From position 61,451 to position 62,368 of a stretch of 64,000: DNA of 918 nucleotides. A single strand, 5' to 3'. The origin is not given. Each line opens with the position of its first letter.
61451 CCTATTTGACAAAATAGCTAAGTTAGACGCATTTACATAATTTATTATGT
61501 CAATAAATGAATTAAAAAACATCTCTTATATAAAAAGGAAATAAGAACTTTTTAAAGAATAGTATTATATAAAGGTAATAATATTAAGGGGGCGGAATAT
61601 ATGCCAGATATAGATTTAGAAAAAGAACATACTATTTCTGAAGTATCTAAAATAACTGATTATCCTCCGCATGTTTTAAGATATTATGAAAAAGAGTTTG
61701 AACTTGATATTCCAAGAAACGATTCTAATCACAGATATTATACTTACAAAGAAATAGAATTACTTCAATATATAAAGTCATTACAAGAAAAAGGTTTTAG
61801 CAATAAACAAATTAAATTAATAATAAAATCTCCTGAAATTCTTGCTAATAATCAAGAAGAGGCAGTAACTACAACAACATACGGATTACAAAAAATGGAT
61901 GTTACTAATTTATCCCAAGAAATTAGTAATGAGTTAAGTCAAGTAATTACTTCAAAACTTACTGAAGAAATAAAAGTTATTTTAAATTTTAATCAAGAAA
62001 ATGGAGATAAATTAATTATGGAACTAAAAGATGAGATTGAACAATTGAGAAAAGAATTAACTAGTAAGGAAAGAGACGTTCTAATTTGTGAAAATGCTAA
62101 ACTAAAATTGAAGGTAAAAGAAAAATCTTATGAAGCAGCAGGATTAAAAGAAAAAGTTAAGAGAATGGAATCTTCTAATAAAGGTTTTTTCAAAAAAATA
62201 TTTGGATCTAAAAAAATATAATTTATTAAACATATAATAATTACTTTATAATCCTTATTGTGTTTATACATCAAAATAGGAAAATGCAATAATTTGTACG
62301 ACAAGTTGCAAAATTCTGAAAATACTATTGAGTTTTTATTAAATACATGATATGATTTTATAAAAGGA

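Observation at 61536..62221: sigmaH-type promoter driving a MerR-HTH/coiled-coil protein with a MinD-like membrane-targeting helix: candidate chromosome-membrane tether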

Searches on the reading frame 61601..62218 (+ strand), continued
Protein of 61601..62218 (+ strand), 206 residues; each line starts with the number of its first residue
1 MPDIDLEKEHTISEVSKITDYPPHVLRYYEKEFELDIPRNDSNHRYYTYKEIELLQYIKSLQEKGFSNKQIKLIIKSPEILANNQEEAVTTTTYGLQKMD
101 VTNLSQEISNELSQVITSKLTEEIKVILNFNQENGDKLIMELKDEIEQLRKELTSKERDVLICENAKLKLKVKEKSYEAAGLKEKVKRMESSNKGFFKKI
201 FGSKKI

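Call 61: search_dna_similar(query=window:61601-62218:+, collection=plasmids, mode=protein, max_evalue=0.00001, max_rows=12)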
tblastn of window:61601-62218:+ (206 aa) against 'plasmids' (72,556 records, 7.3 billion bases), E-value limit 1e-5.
Records with a match: 15; places in all: 15; records where one place covers at least 80% of the query: 1.
Best place of each record, by identity: <60% 15.
By first word of the organism name: Priestia 8; Bacillus 5; Geosporobacter 1; Burkholderia 1.
By predicted mobility (MOB-suite, as given by PLSDB): non-mobilizable 14; mobilizable 1.
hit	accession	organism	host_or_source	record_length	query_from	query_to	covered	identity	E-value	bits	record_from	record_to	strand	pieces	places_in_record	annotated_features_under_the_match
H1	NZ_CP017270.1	Geosporobacter ferrireducens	whole organism,oil contaninated soil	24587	4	189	90%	47.7%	8e-44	162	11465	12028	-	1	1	MerR family transcriptional regulator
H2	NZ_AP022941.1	Bacillus cereus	-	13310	8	161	75%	30.6%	2e-6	55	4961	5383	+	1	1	MerR family transcriptional regulator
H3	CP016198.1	Bacillus thuringiensis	organism,soil sample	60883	9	134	61%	35.7%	2e-8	61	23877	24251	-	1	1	transcriptional regulator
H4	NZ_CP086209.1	Priestia sp. J2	single cell,Peanut field soil,Peanut ...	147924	10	145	66%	32.4%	4e-7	57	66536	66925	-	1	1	MerR family transcriptional regulator | EamA family transporter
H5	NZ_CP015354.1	Bacillus thuringiensis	Caenorhabditis elegans,whole organism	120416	9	134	61%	34.9%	6e-8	59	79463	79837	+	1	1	MerR family transcriptional regulator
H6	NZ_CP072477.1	Priestia aryabhattai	mixed culture,soil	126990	10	145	66%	31.7%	8e-7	56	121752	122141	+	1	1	MerR family transcriptional regulator | EamA family transporter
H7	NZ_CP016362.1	Bacillus cereus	cell culture,Korean fermented food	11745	8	116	53%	35.1%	4e-7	57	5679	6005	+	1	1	MerR family transcriptional regulator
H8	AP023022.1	Bacillus cereus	-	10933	8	117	53%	34.5%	4e-6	54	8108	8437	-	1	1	hypothetical protein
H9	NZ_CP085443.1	Priestia megaterium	single cell,soil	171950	10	89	39%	37.5%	1e-6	56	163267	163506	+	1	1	MerR family transcriptional regulator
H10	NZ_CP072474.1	Priestia aryabhattai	mixed culture,soil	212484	10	89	39%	37.5%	1e-6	56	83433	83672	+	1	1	MerR family transcriptional regulator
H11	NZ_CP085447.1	Priestia megaterium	single cell,soil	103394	10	89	39%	37.5%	1e-6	56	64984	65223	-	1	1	MerR family transcriptional regulator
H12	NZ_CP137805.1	Priestia megaterium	Bacillus megaterium assembly,Arshan ...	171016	10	89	39%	37.5%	1e-6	55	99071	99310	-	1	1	MerR family transcriptional regulator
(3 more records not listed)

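Call 62: get_annotated_region(hit=H1, flank=12500)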
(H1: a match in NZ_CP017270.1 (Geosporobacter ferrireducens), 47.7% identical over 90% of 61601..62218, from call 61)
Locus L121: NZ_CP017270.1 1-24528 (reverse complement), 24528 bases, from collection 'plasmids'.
description: Geosporobacter ferrireducens strain IRF9 plasmid unnamed1, complete sequence
organism: Geosporobacter ferrireducens (NCBI taxid 1424294)
taxonomy: Bacteria; Bacillota; Clostridia; Peptostreptococcales; Thermotaleaceae; Geosporobacter; Geosporobacter ferrireducens
host: -; source: whole organism,oil contaninated soil; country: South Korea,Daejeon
typing (MOB-suite, as given by PLSDB): non-mobilizable
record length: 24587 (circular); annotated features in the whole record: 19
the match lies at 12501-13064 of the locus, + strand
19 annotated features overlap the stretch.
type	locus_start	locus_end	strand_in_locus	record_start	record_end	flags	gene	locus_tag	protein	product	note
CDS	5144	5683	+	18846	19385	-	-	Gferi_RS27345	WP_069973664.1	2-oxoacid:acceptor oxidoreductase family protein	-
CDS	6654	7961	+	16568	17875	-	-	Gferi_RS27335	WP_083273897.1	Glu/Leu/Phe/Val dehydrogenase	-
CDS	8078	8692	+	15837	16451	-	-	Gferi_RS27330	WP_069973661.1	histidine phosphatase family protein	-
CDS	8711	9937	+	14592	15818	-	-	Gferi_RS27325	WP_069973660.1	NAD(P)/FAD-dependent oxidoreductase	-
CDS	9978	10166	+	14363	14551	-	-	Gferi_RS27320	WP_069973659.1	hypothetical protein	-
CDS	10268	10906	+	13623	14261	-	cmk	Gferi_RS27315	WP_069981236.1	(d)CMP kinase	GO:0015949 - nucleobase-containing small molecule interconversion [Evidence IEA]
CDS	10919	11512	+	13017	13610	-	-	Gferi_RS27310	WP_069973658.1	lysophospholipid acyltransferase family protein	-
CDS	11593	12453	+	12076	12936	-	-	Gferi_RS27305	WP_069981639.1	4-hydroxy-3-methylbut-2-enyl diphosphate reductase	-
CDS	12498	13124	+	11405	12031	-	-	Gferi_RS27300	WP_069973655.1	MerR family transcriptional regulator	GO:0006355 - regulation of DNA-templated transcription [Evidence IEA]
CDS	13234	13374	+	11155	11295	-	-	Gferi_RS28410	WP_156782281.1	hypothetical protein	-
CDS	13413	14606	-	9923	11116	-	-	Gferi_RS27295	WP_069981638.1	pyridoxal phosphate-dependent aminotransferase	-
CDS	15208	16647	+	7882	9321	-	miaB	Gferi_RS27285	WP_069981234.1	tRNA (N6-isopentenyl adenosine(37)-C2)-methylthiotransferase MiaB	GO:0006400 - tRNA modification [Evidence IEA]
CDS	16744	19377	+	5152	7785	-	mutS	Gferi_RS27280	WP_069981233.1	DNA mismatch repair protein MutS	GO:0006298 - mismatch repair [Evidence IEA]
CDS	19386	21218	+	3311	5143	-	mutL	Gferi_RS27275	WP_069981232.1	DNA mismatch repair endonuclease MutL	GO:0006298 - mismatch repair [Evidence IEA]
CDS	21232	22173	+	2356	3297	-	miaA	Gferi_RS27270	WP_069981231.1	tRNA (adenosine(37)-N6)-dimethylallyltransferase MiaA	GO:0006400 - tRNA modification [Evidence IEA]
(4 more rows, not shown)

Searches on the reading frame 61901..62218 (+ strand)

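Call 46: search_protein_families(library=pfam, proteins=[window:61901-62218:+], max_evalue=0.1)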
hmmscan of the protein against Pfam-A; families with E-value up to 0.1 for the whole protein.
window:61901-62218:+ (106 aa): 9 families
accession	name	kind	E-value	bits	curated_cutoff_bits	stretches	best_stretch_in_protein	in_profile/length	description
PF16046.10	FAM76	-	0.0083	16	28.5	1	29-93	207-272/298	FAM76 protein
PF18504.6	Csm1_N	-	0.0097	16.7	26.3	1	61-95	25-59/70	Csm1 N-terminal domain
PF21329.2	CYP38_PsbQ-like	-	0.016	16.2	27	1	11-68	48-105/117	Peptidyl-prolyl cis-trans isomerase CYP38-like, PsbQ-like domain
PF05761.20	5_nucleotid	-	0.017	14.5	28.5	1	15-103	327-410/460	5' nucleotidase family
PF16183.10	Kinesin_assoc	-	0.03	14.9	29.5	1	31-67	4-39/171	Kinesin-associated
PF05929.16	Phage_GPO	-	0.033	14.2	33.6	1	16-93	173-251/268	Phage capsid scaffolding protein (GPO) serine peptidase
PF12965.13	DUF3854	-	0.055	13.8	23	1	10-64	56-110/130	Domain of unknown function (DUF3854)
PF02050.21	FliJ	-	0.076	13.7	28.4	1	26-92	41-107/123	Flagellar FliJ protein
PF19697.4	Atg11_middle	-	0.097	13.3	26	0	35-56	40-61/79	Atg11 middle domain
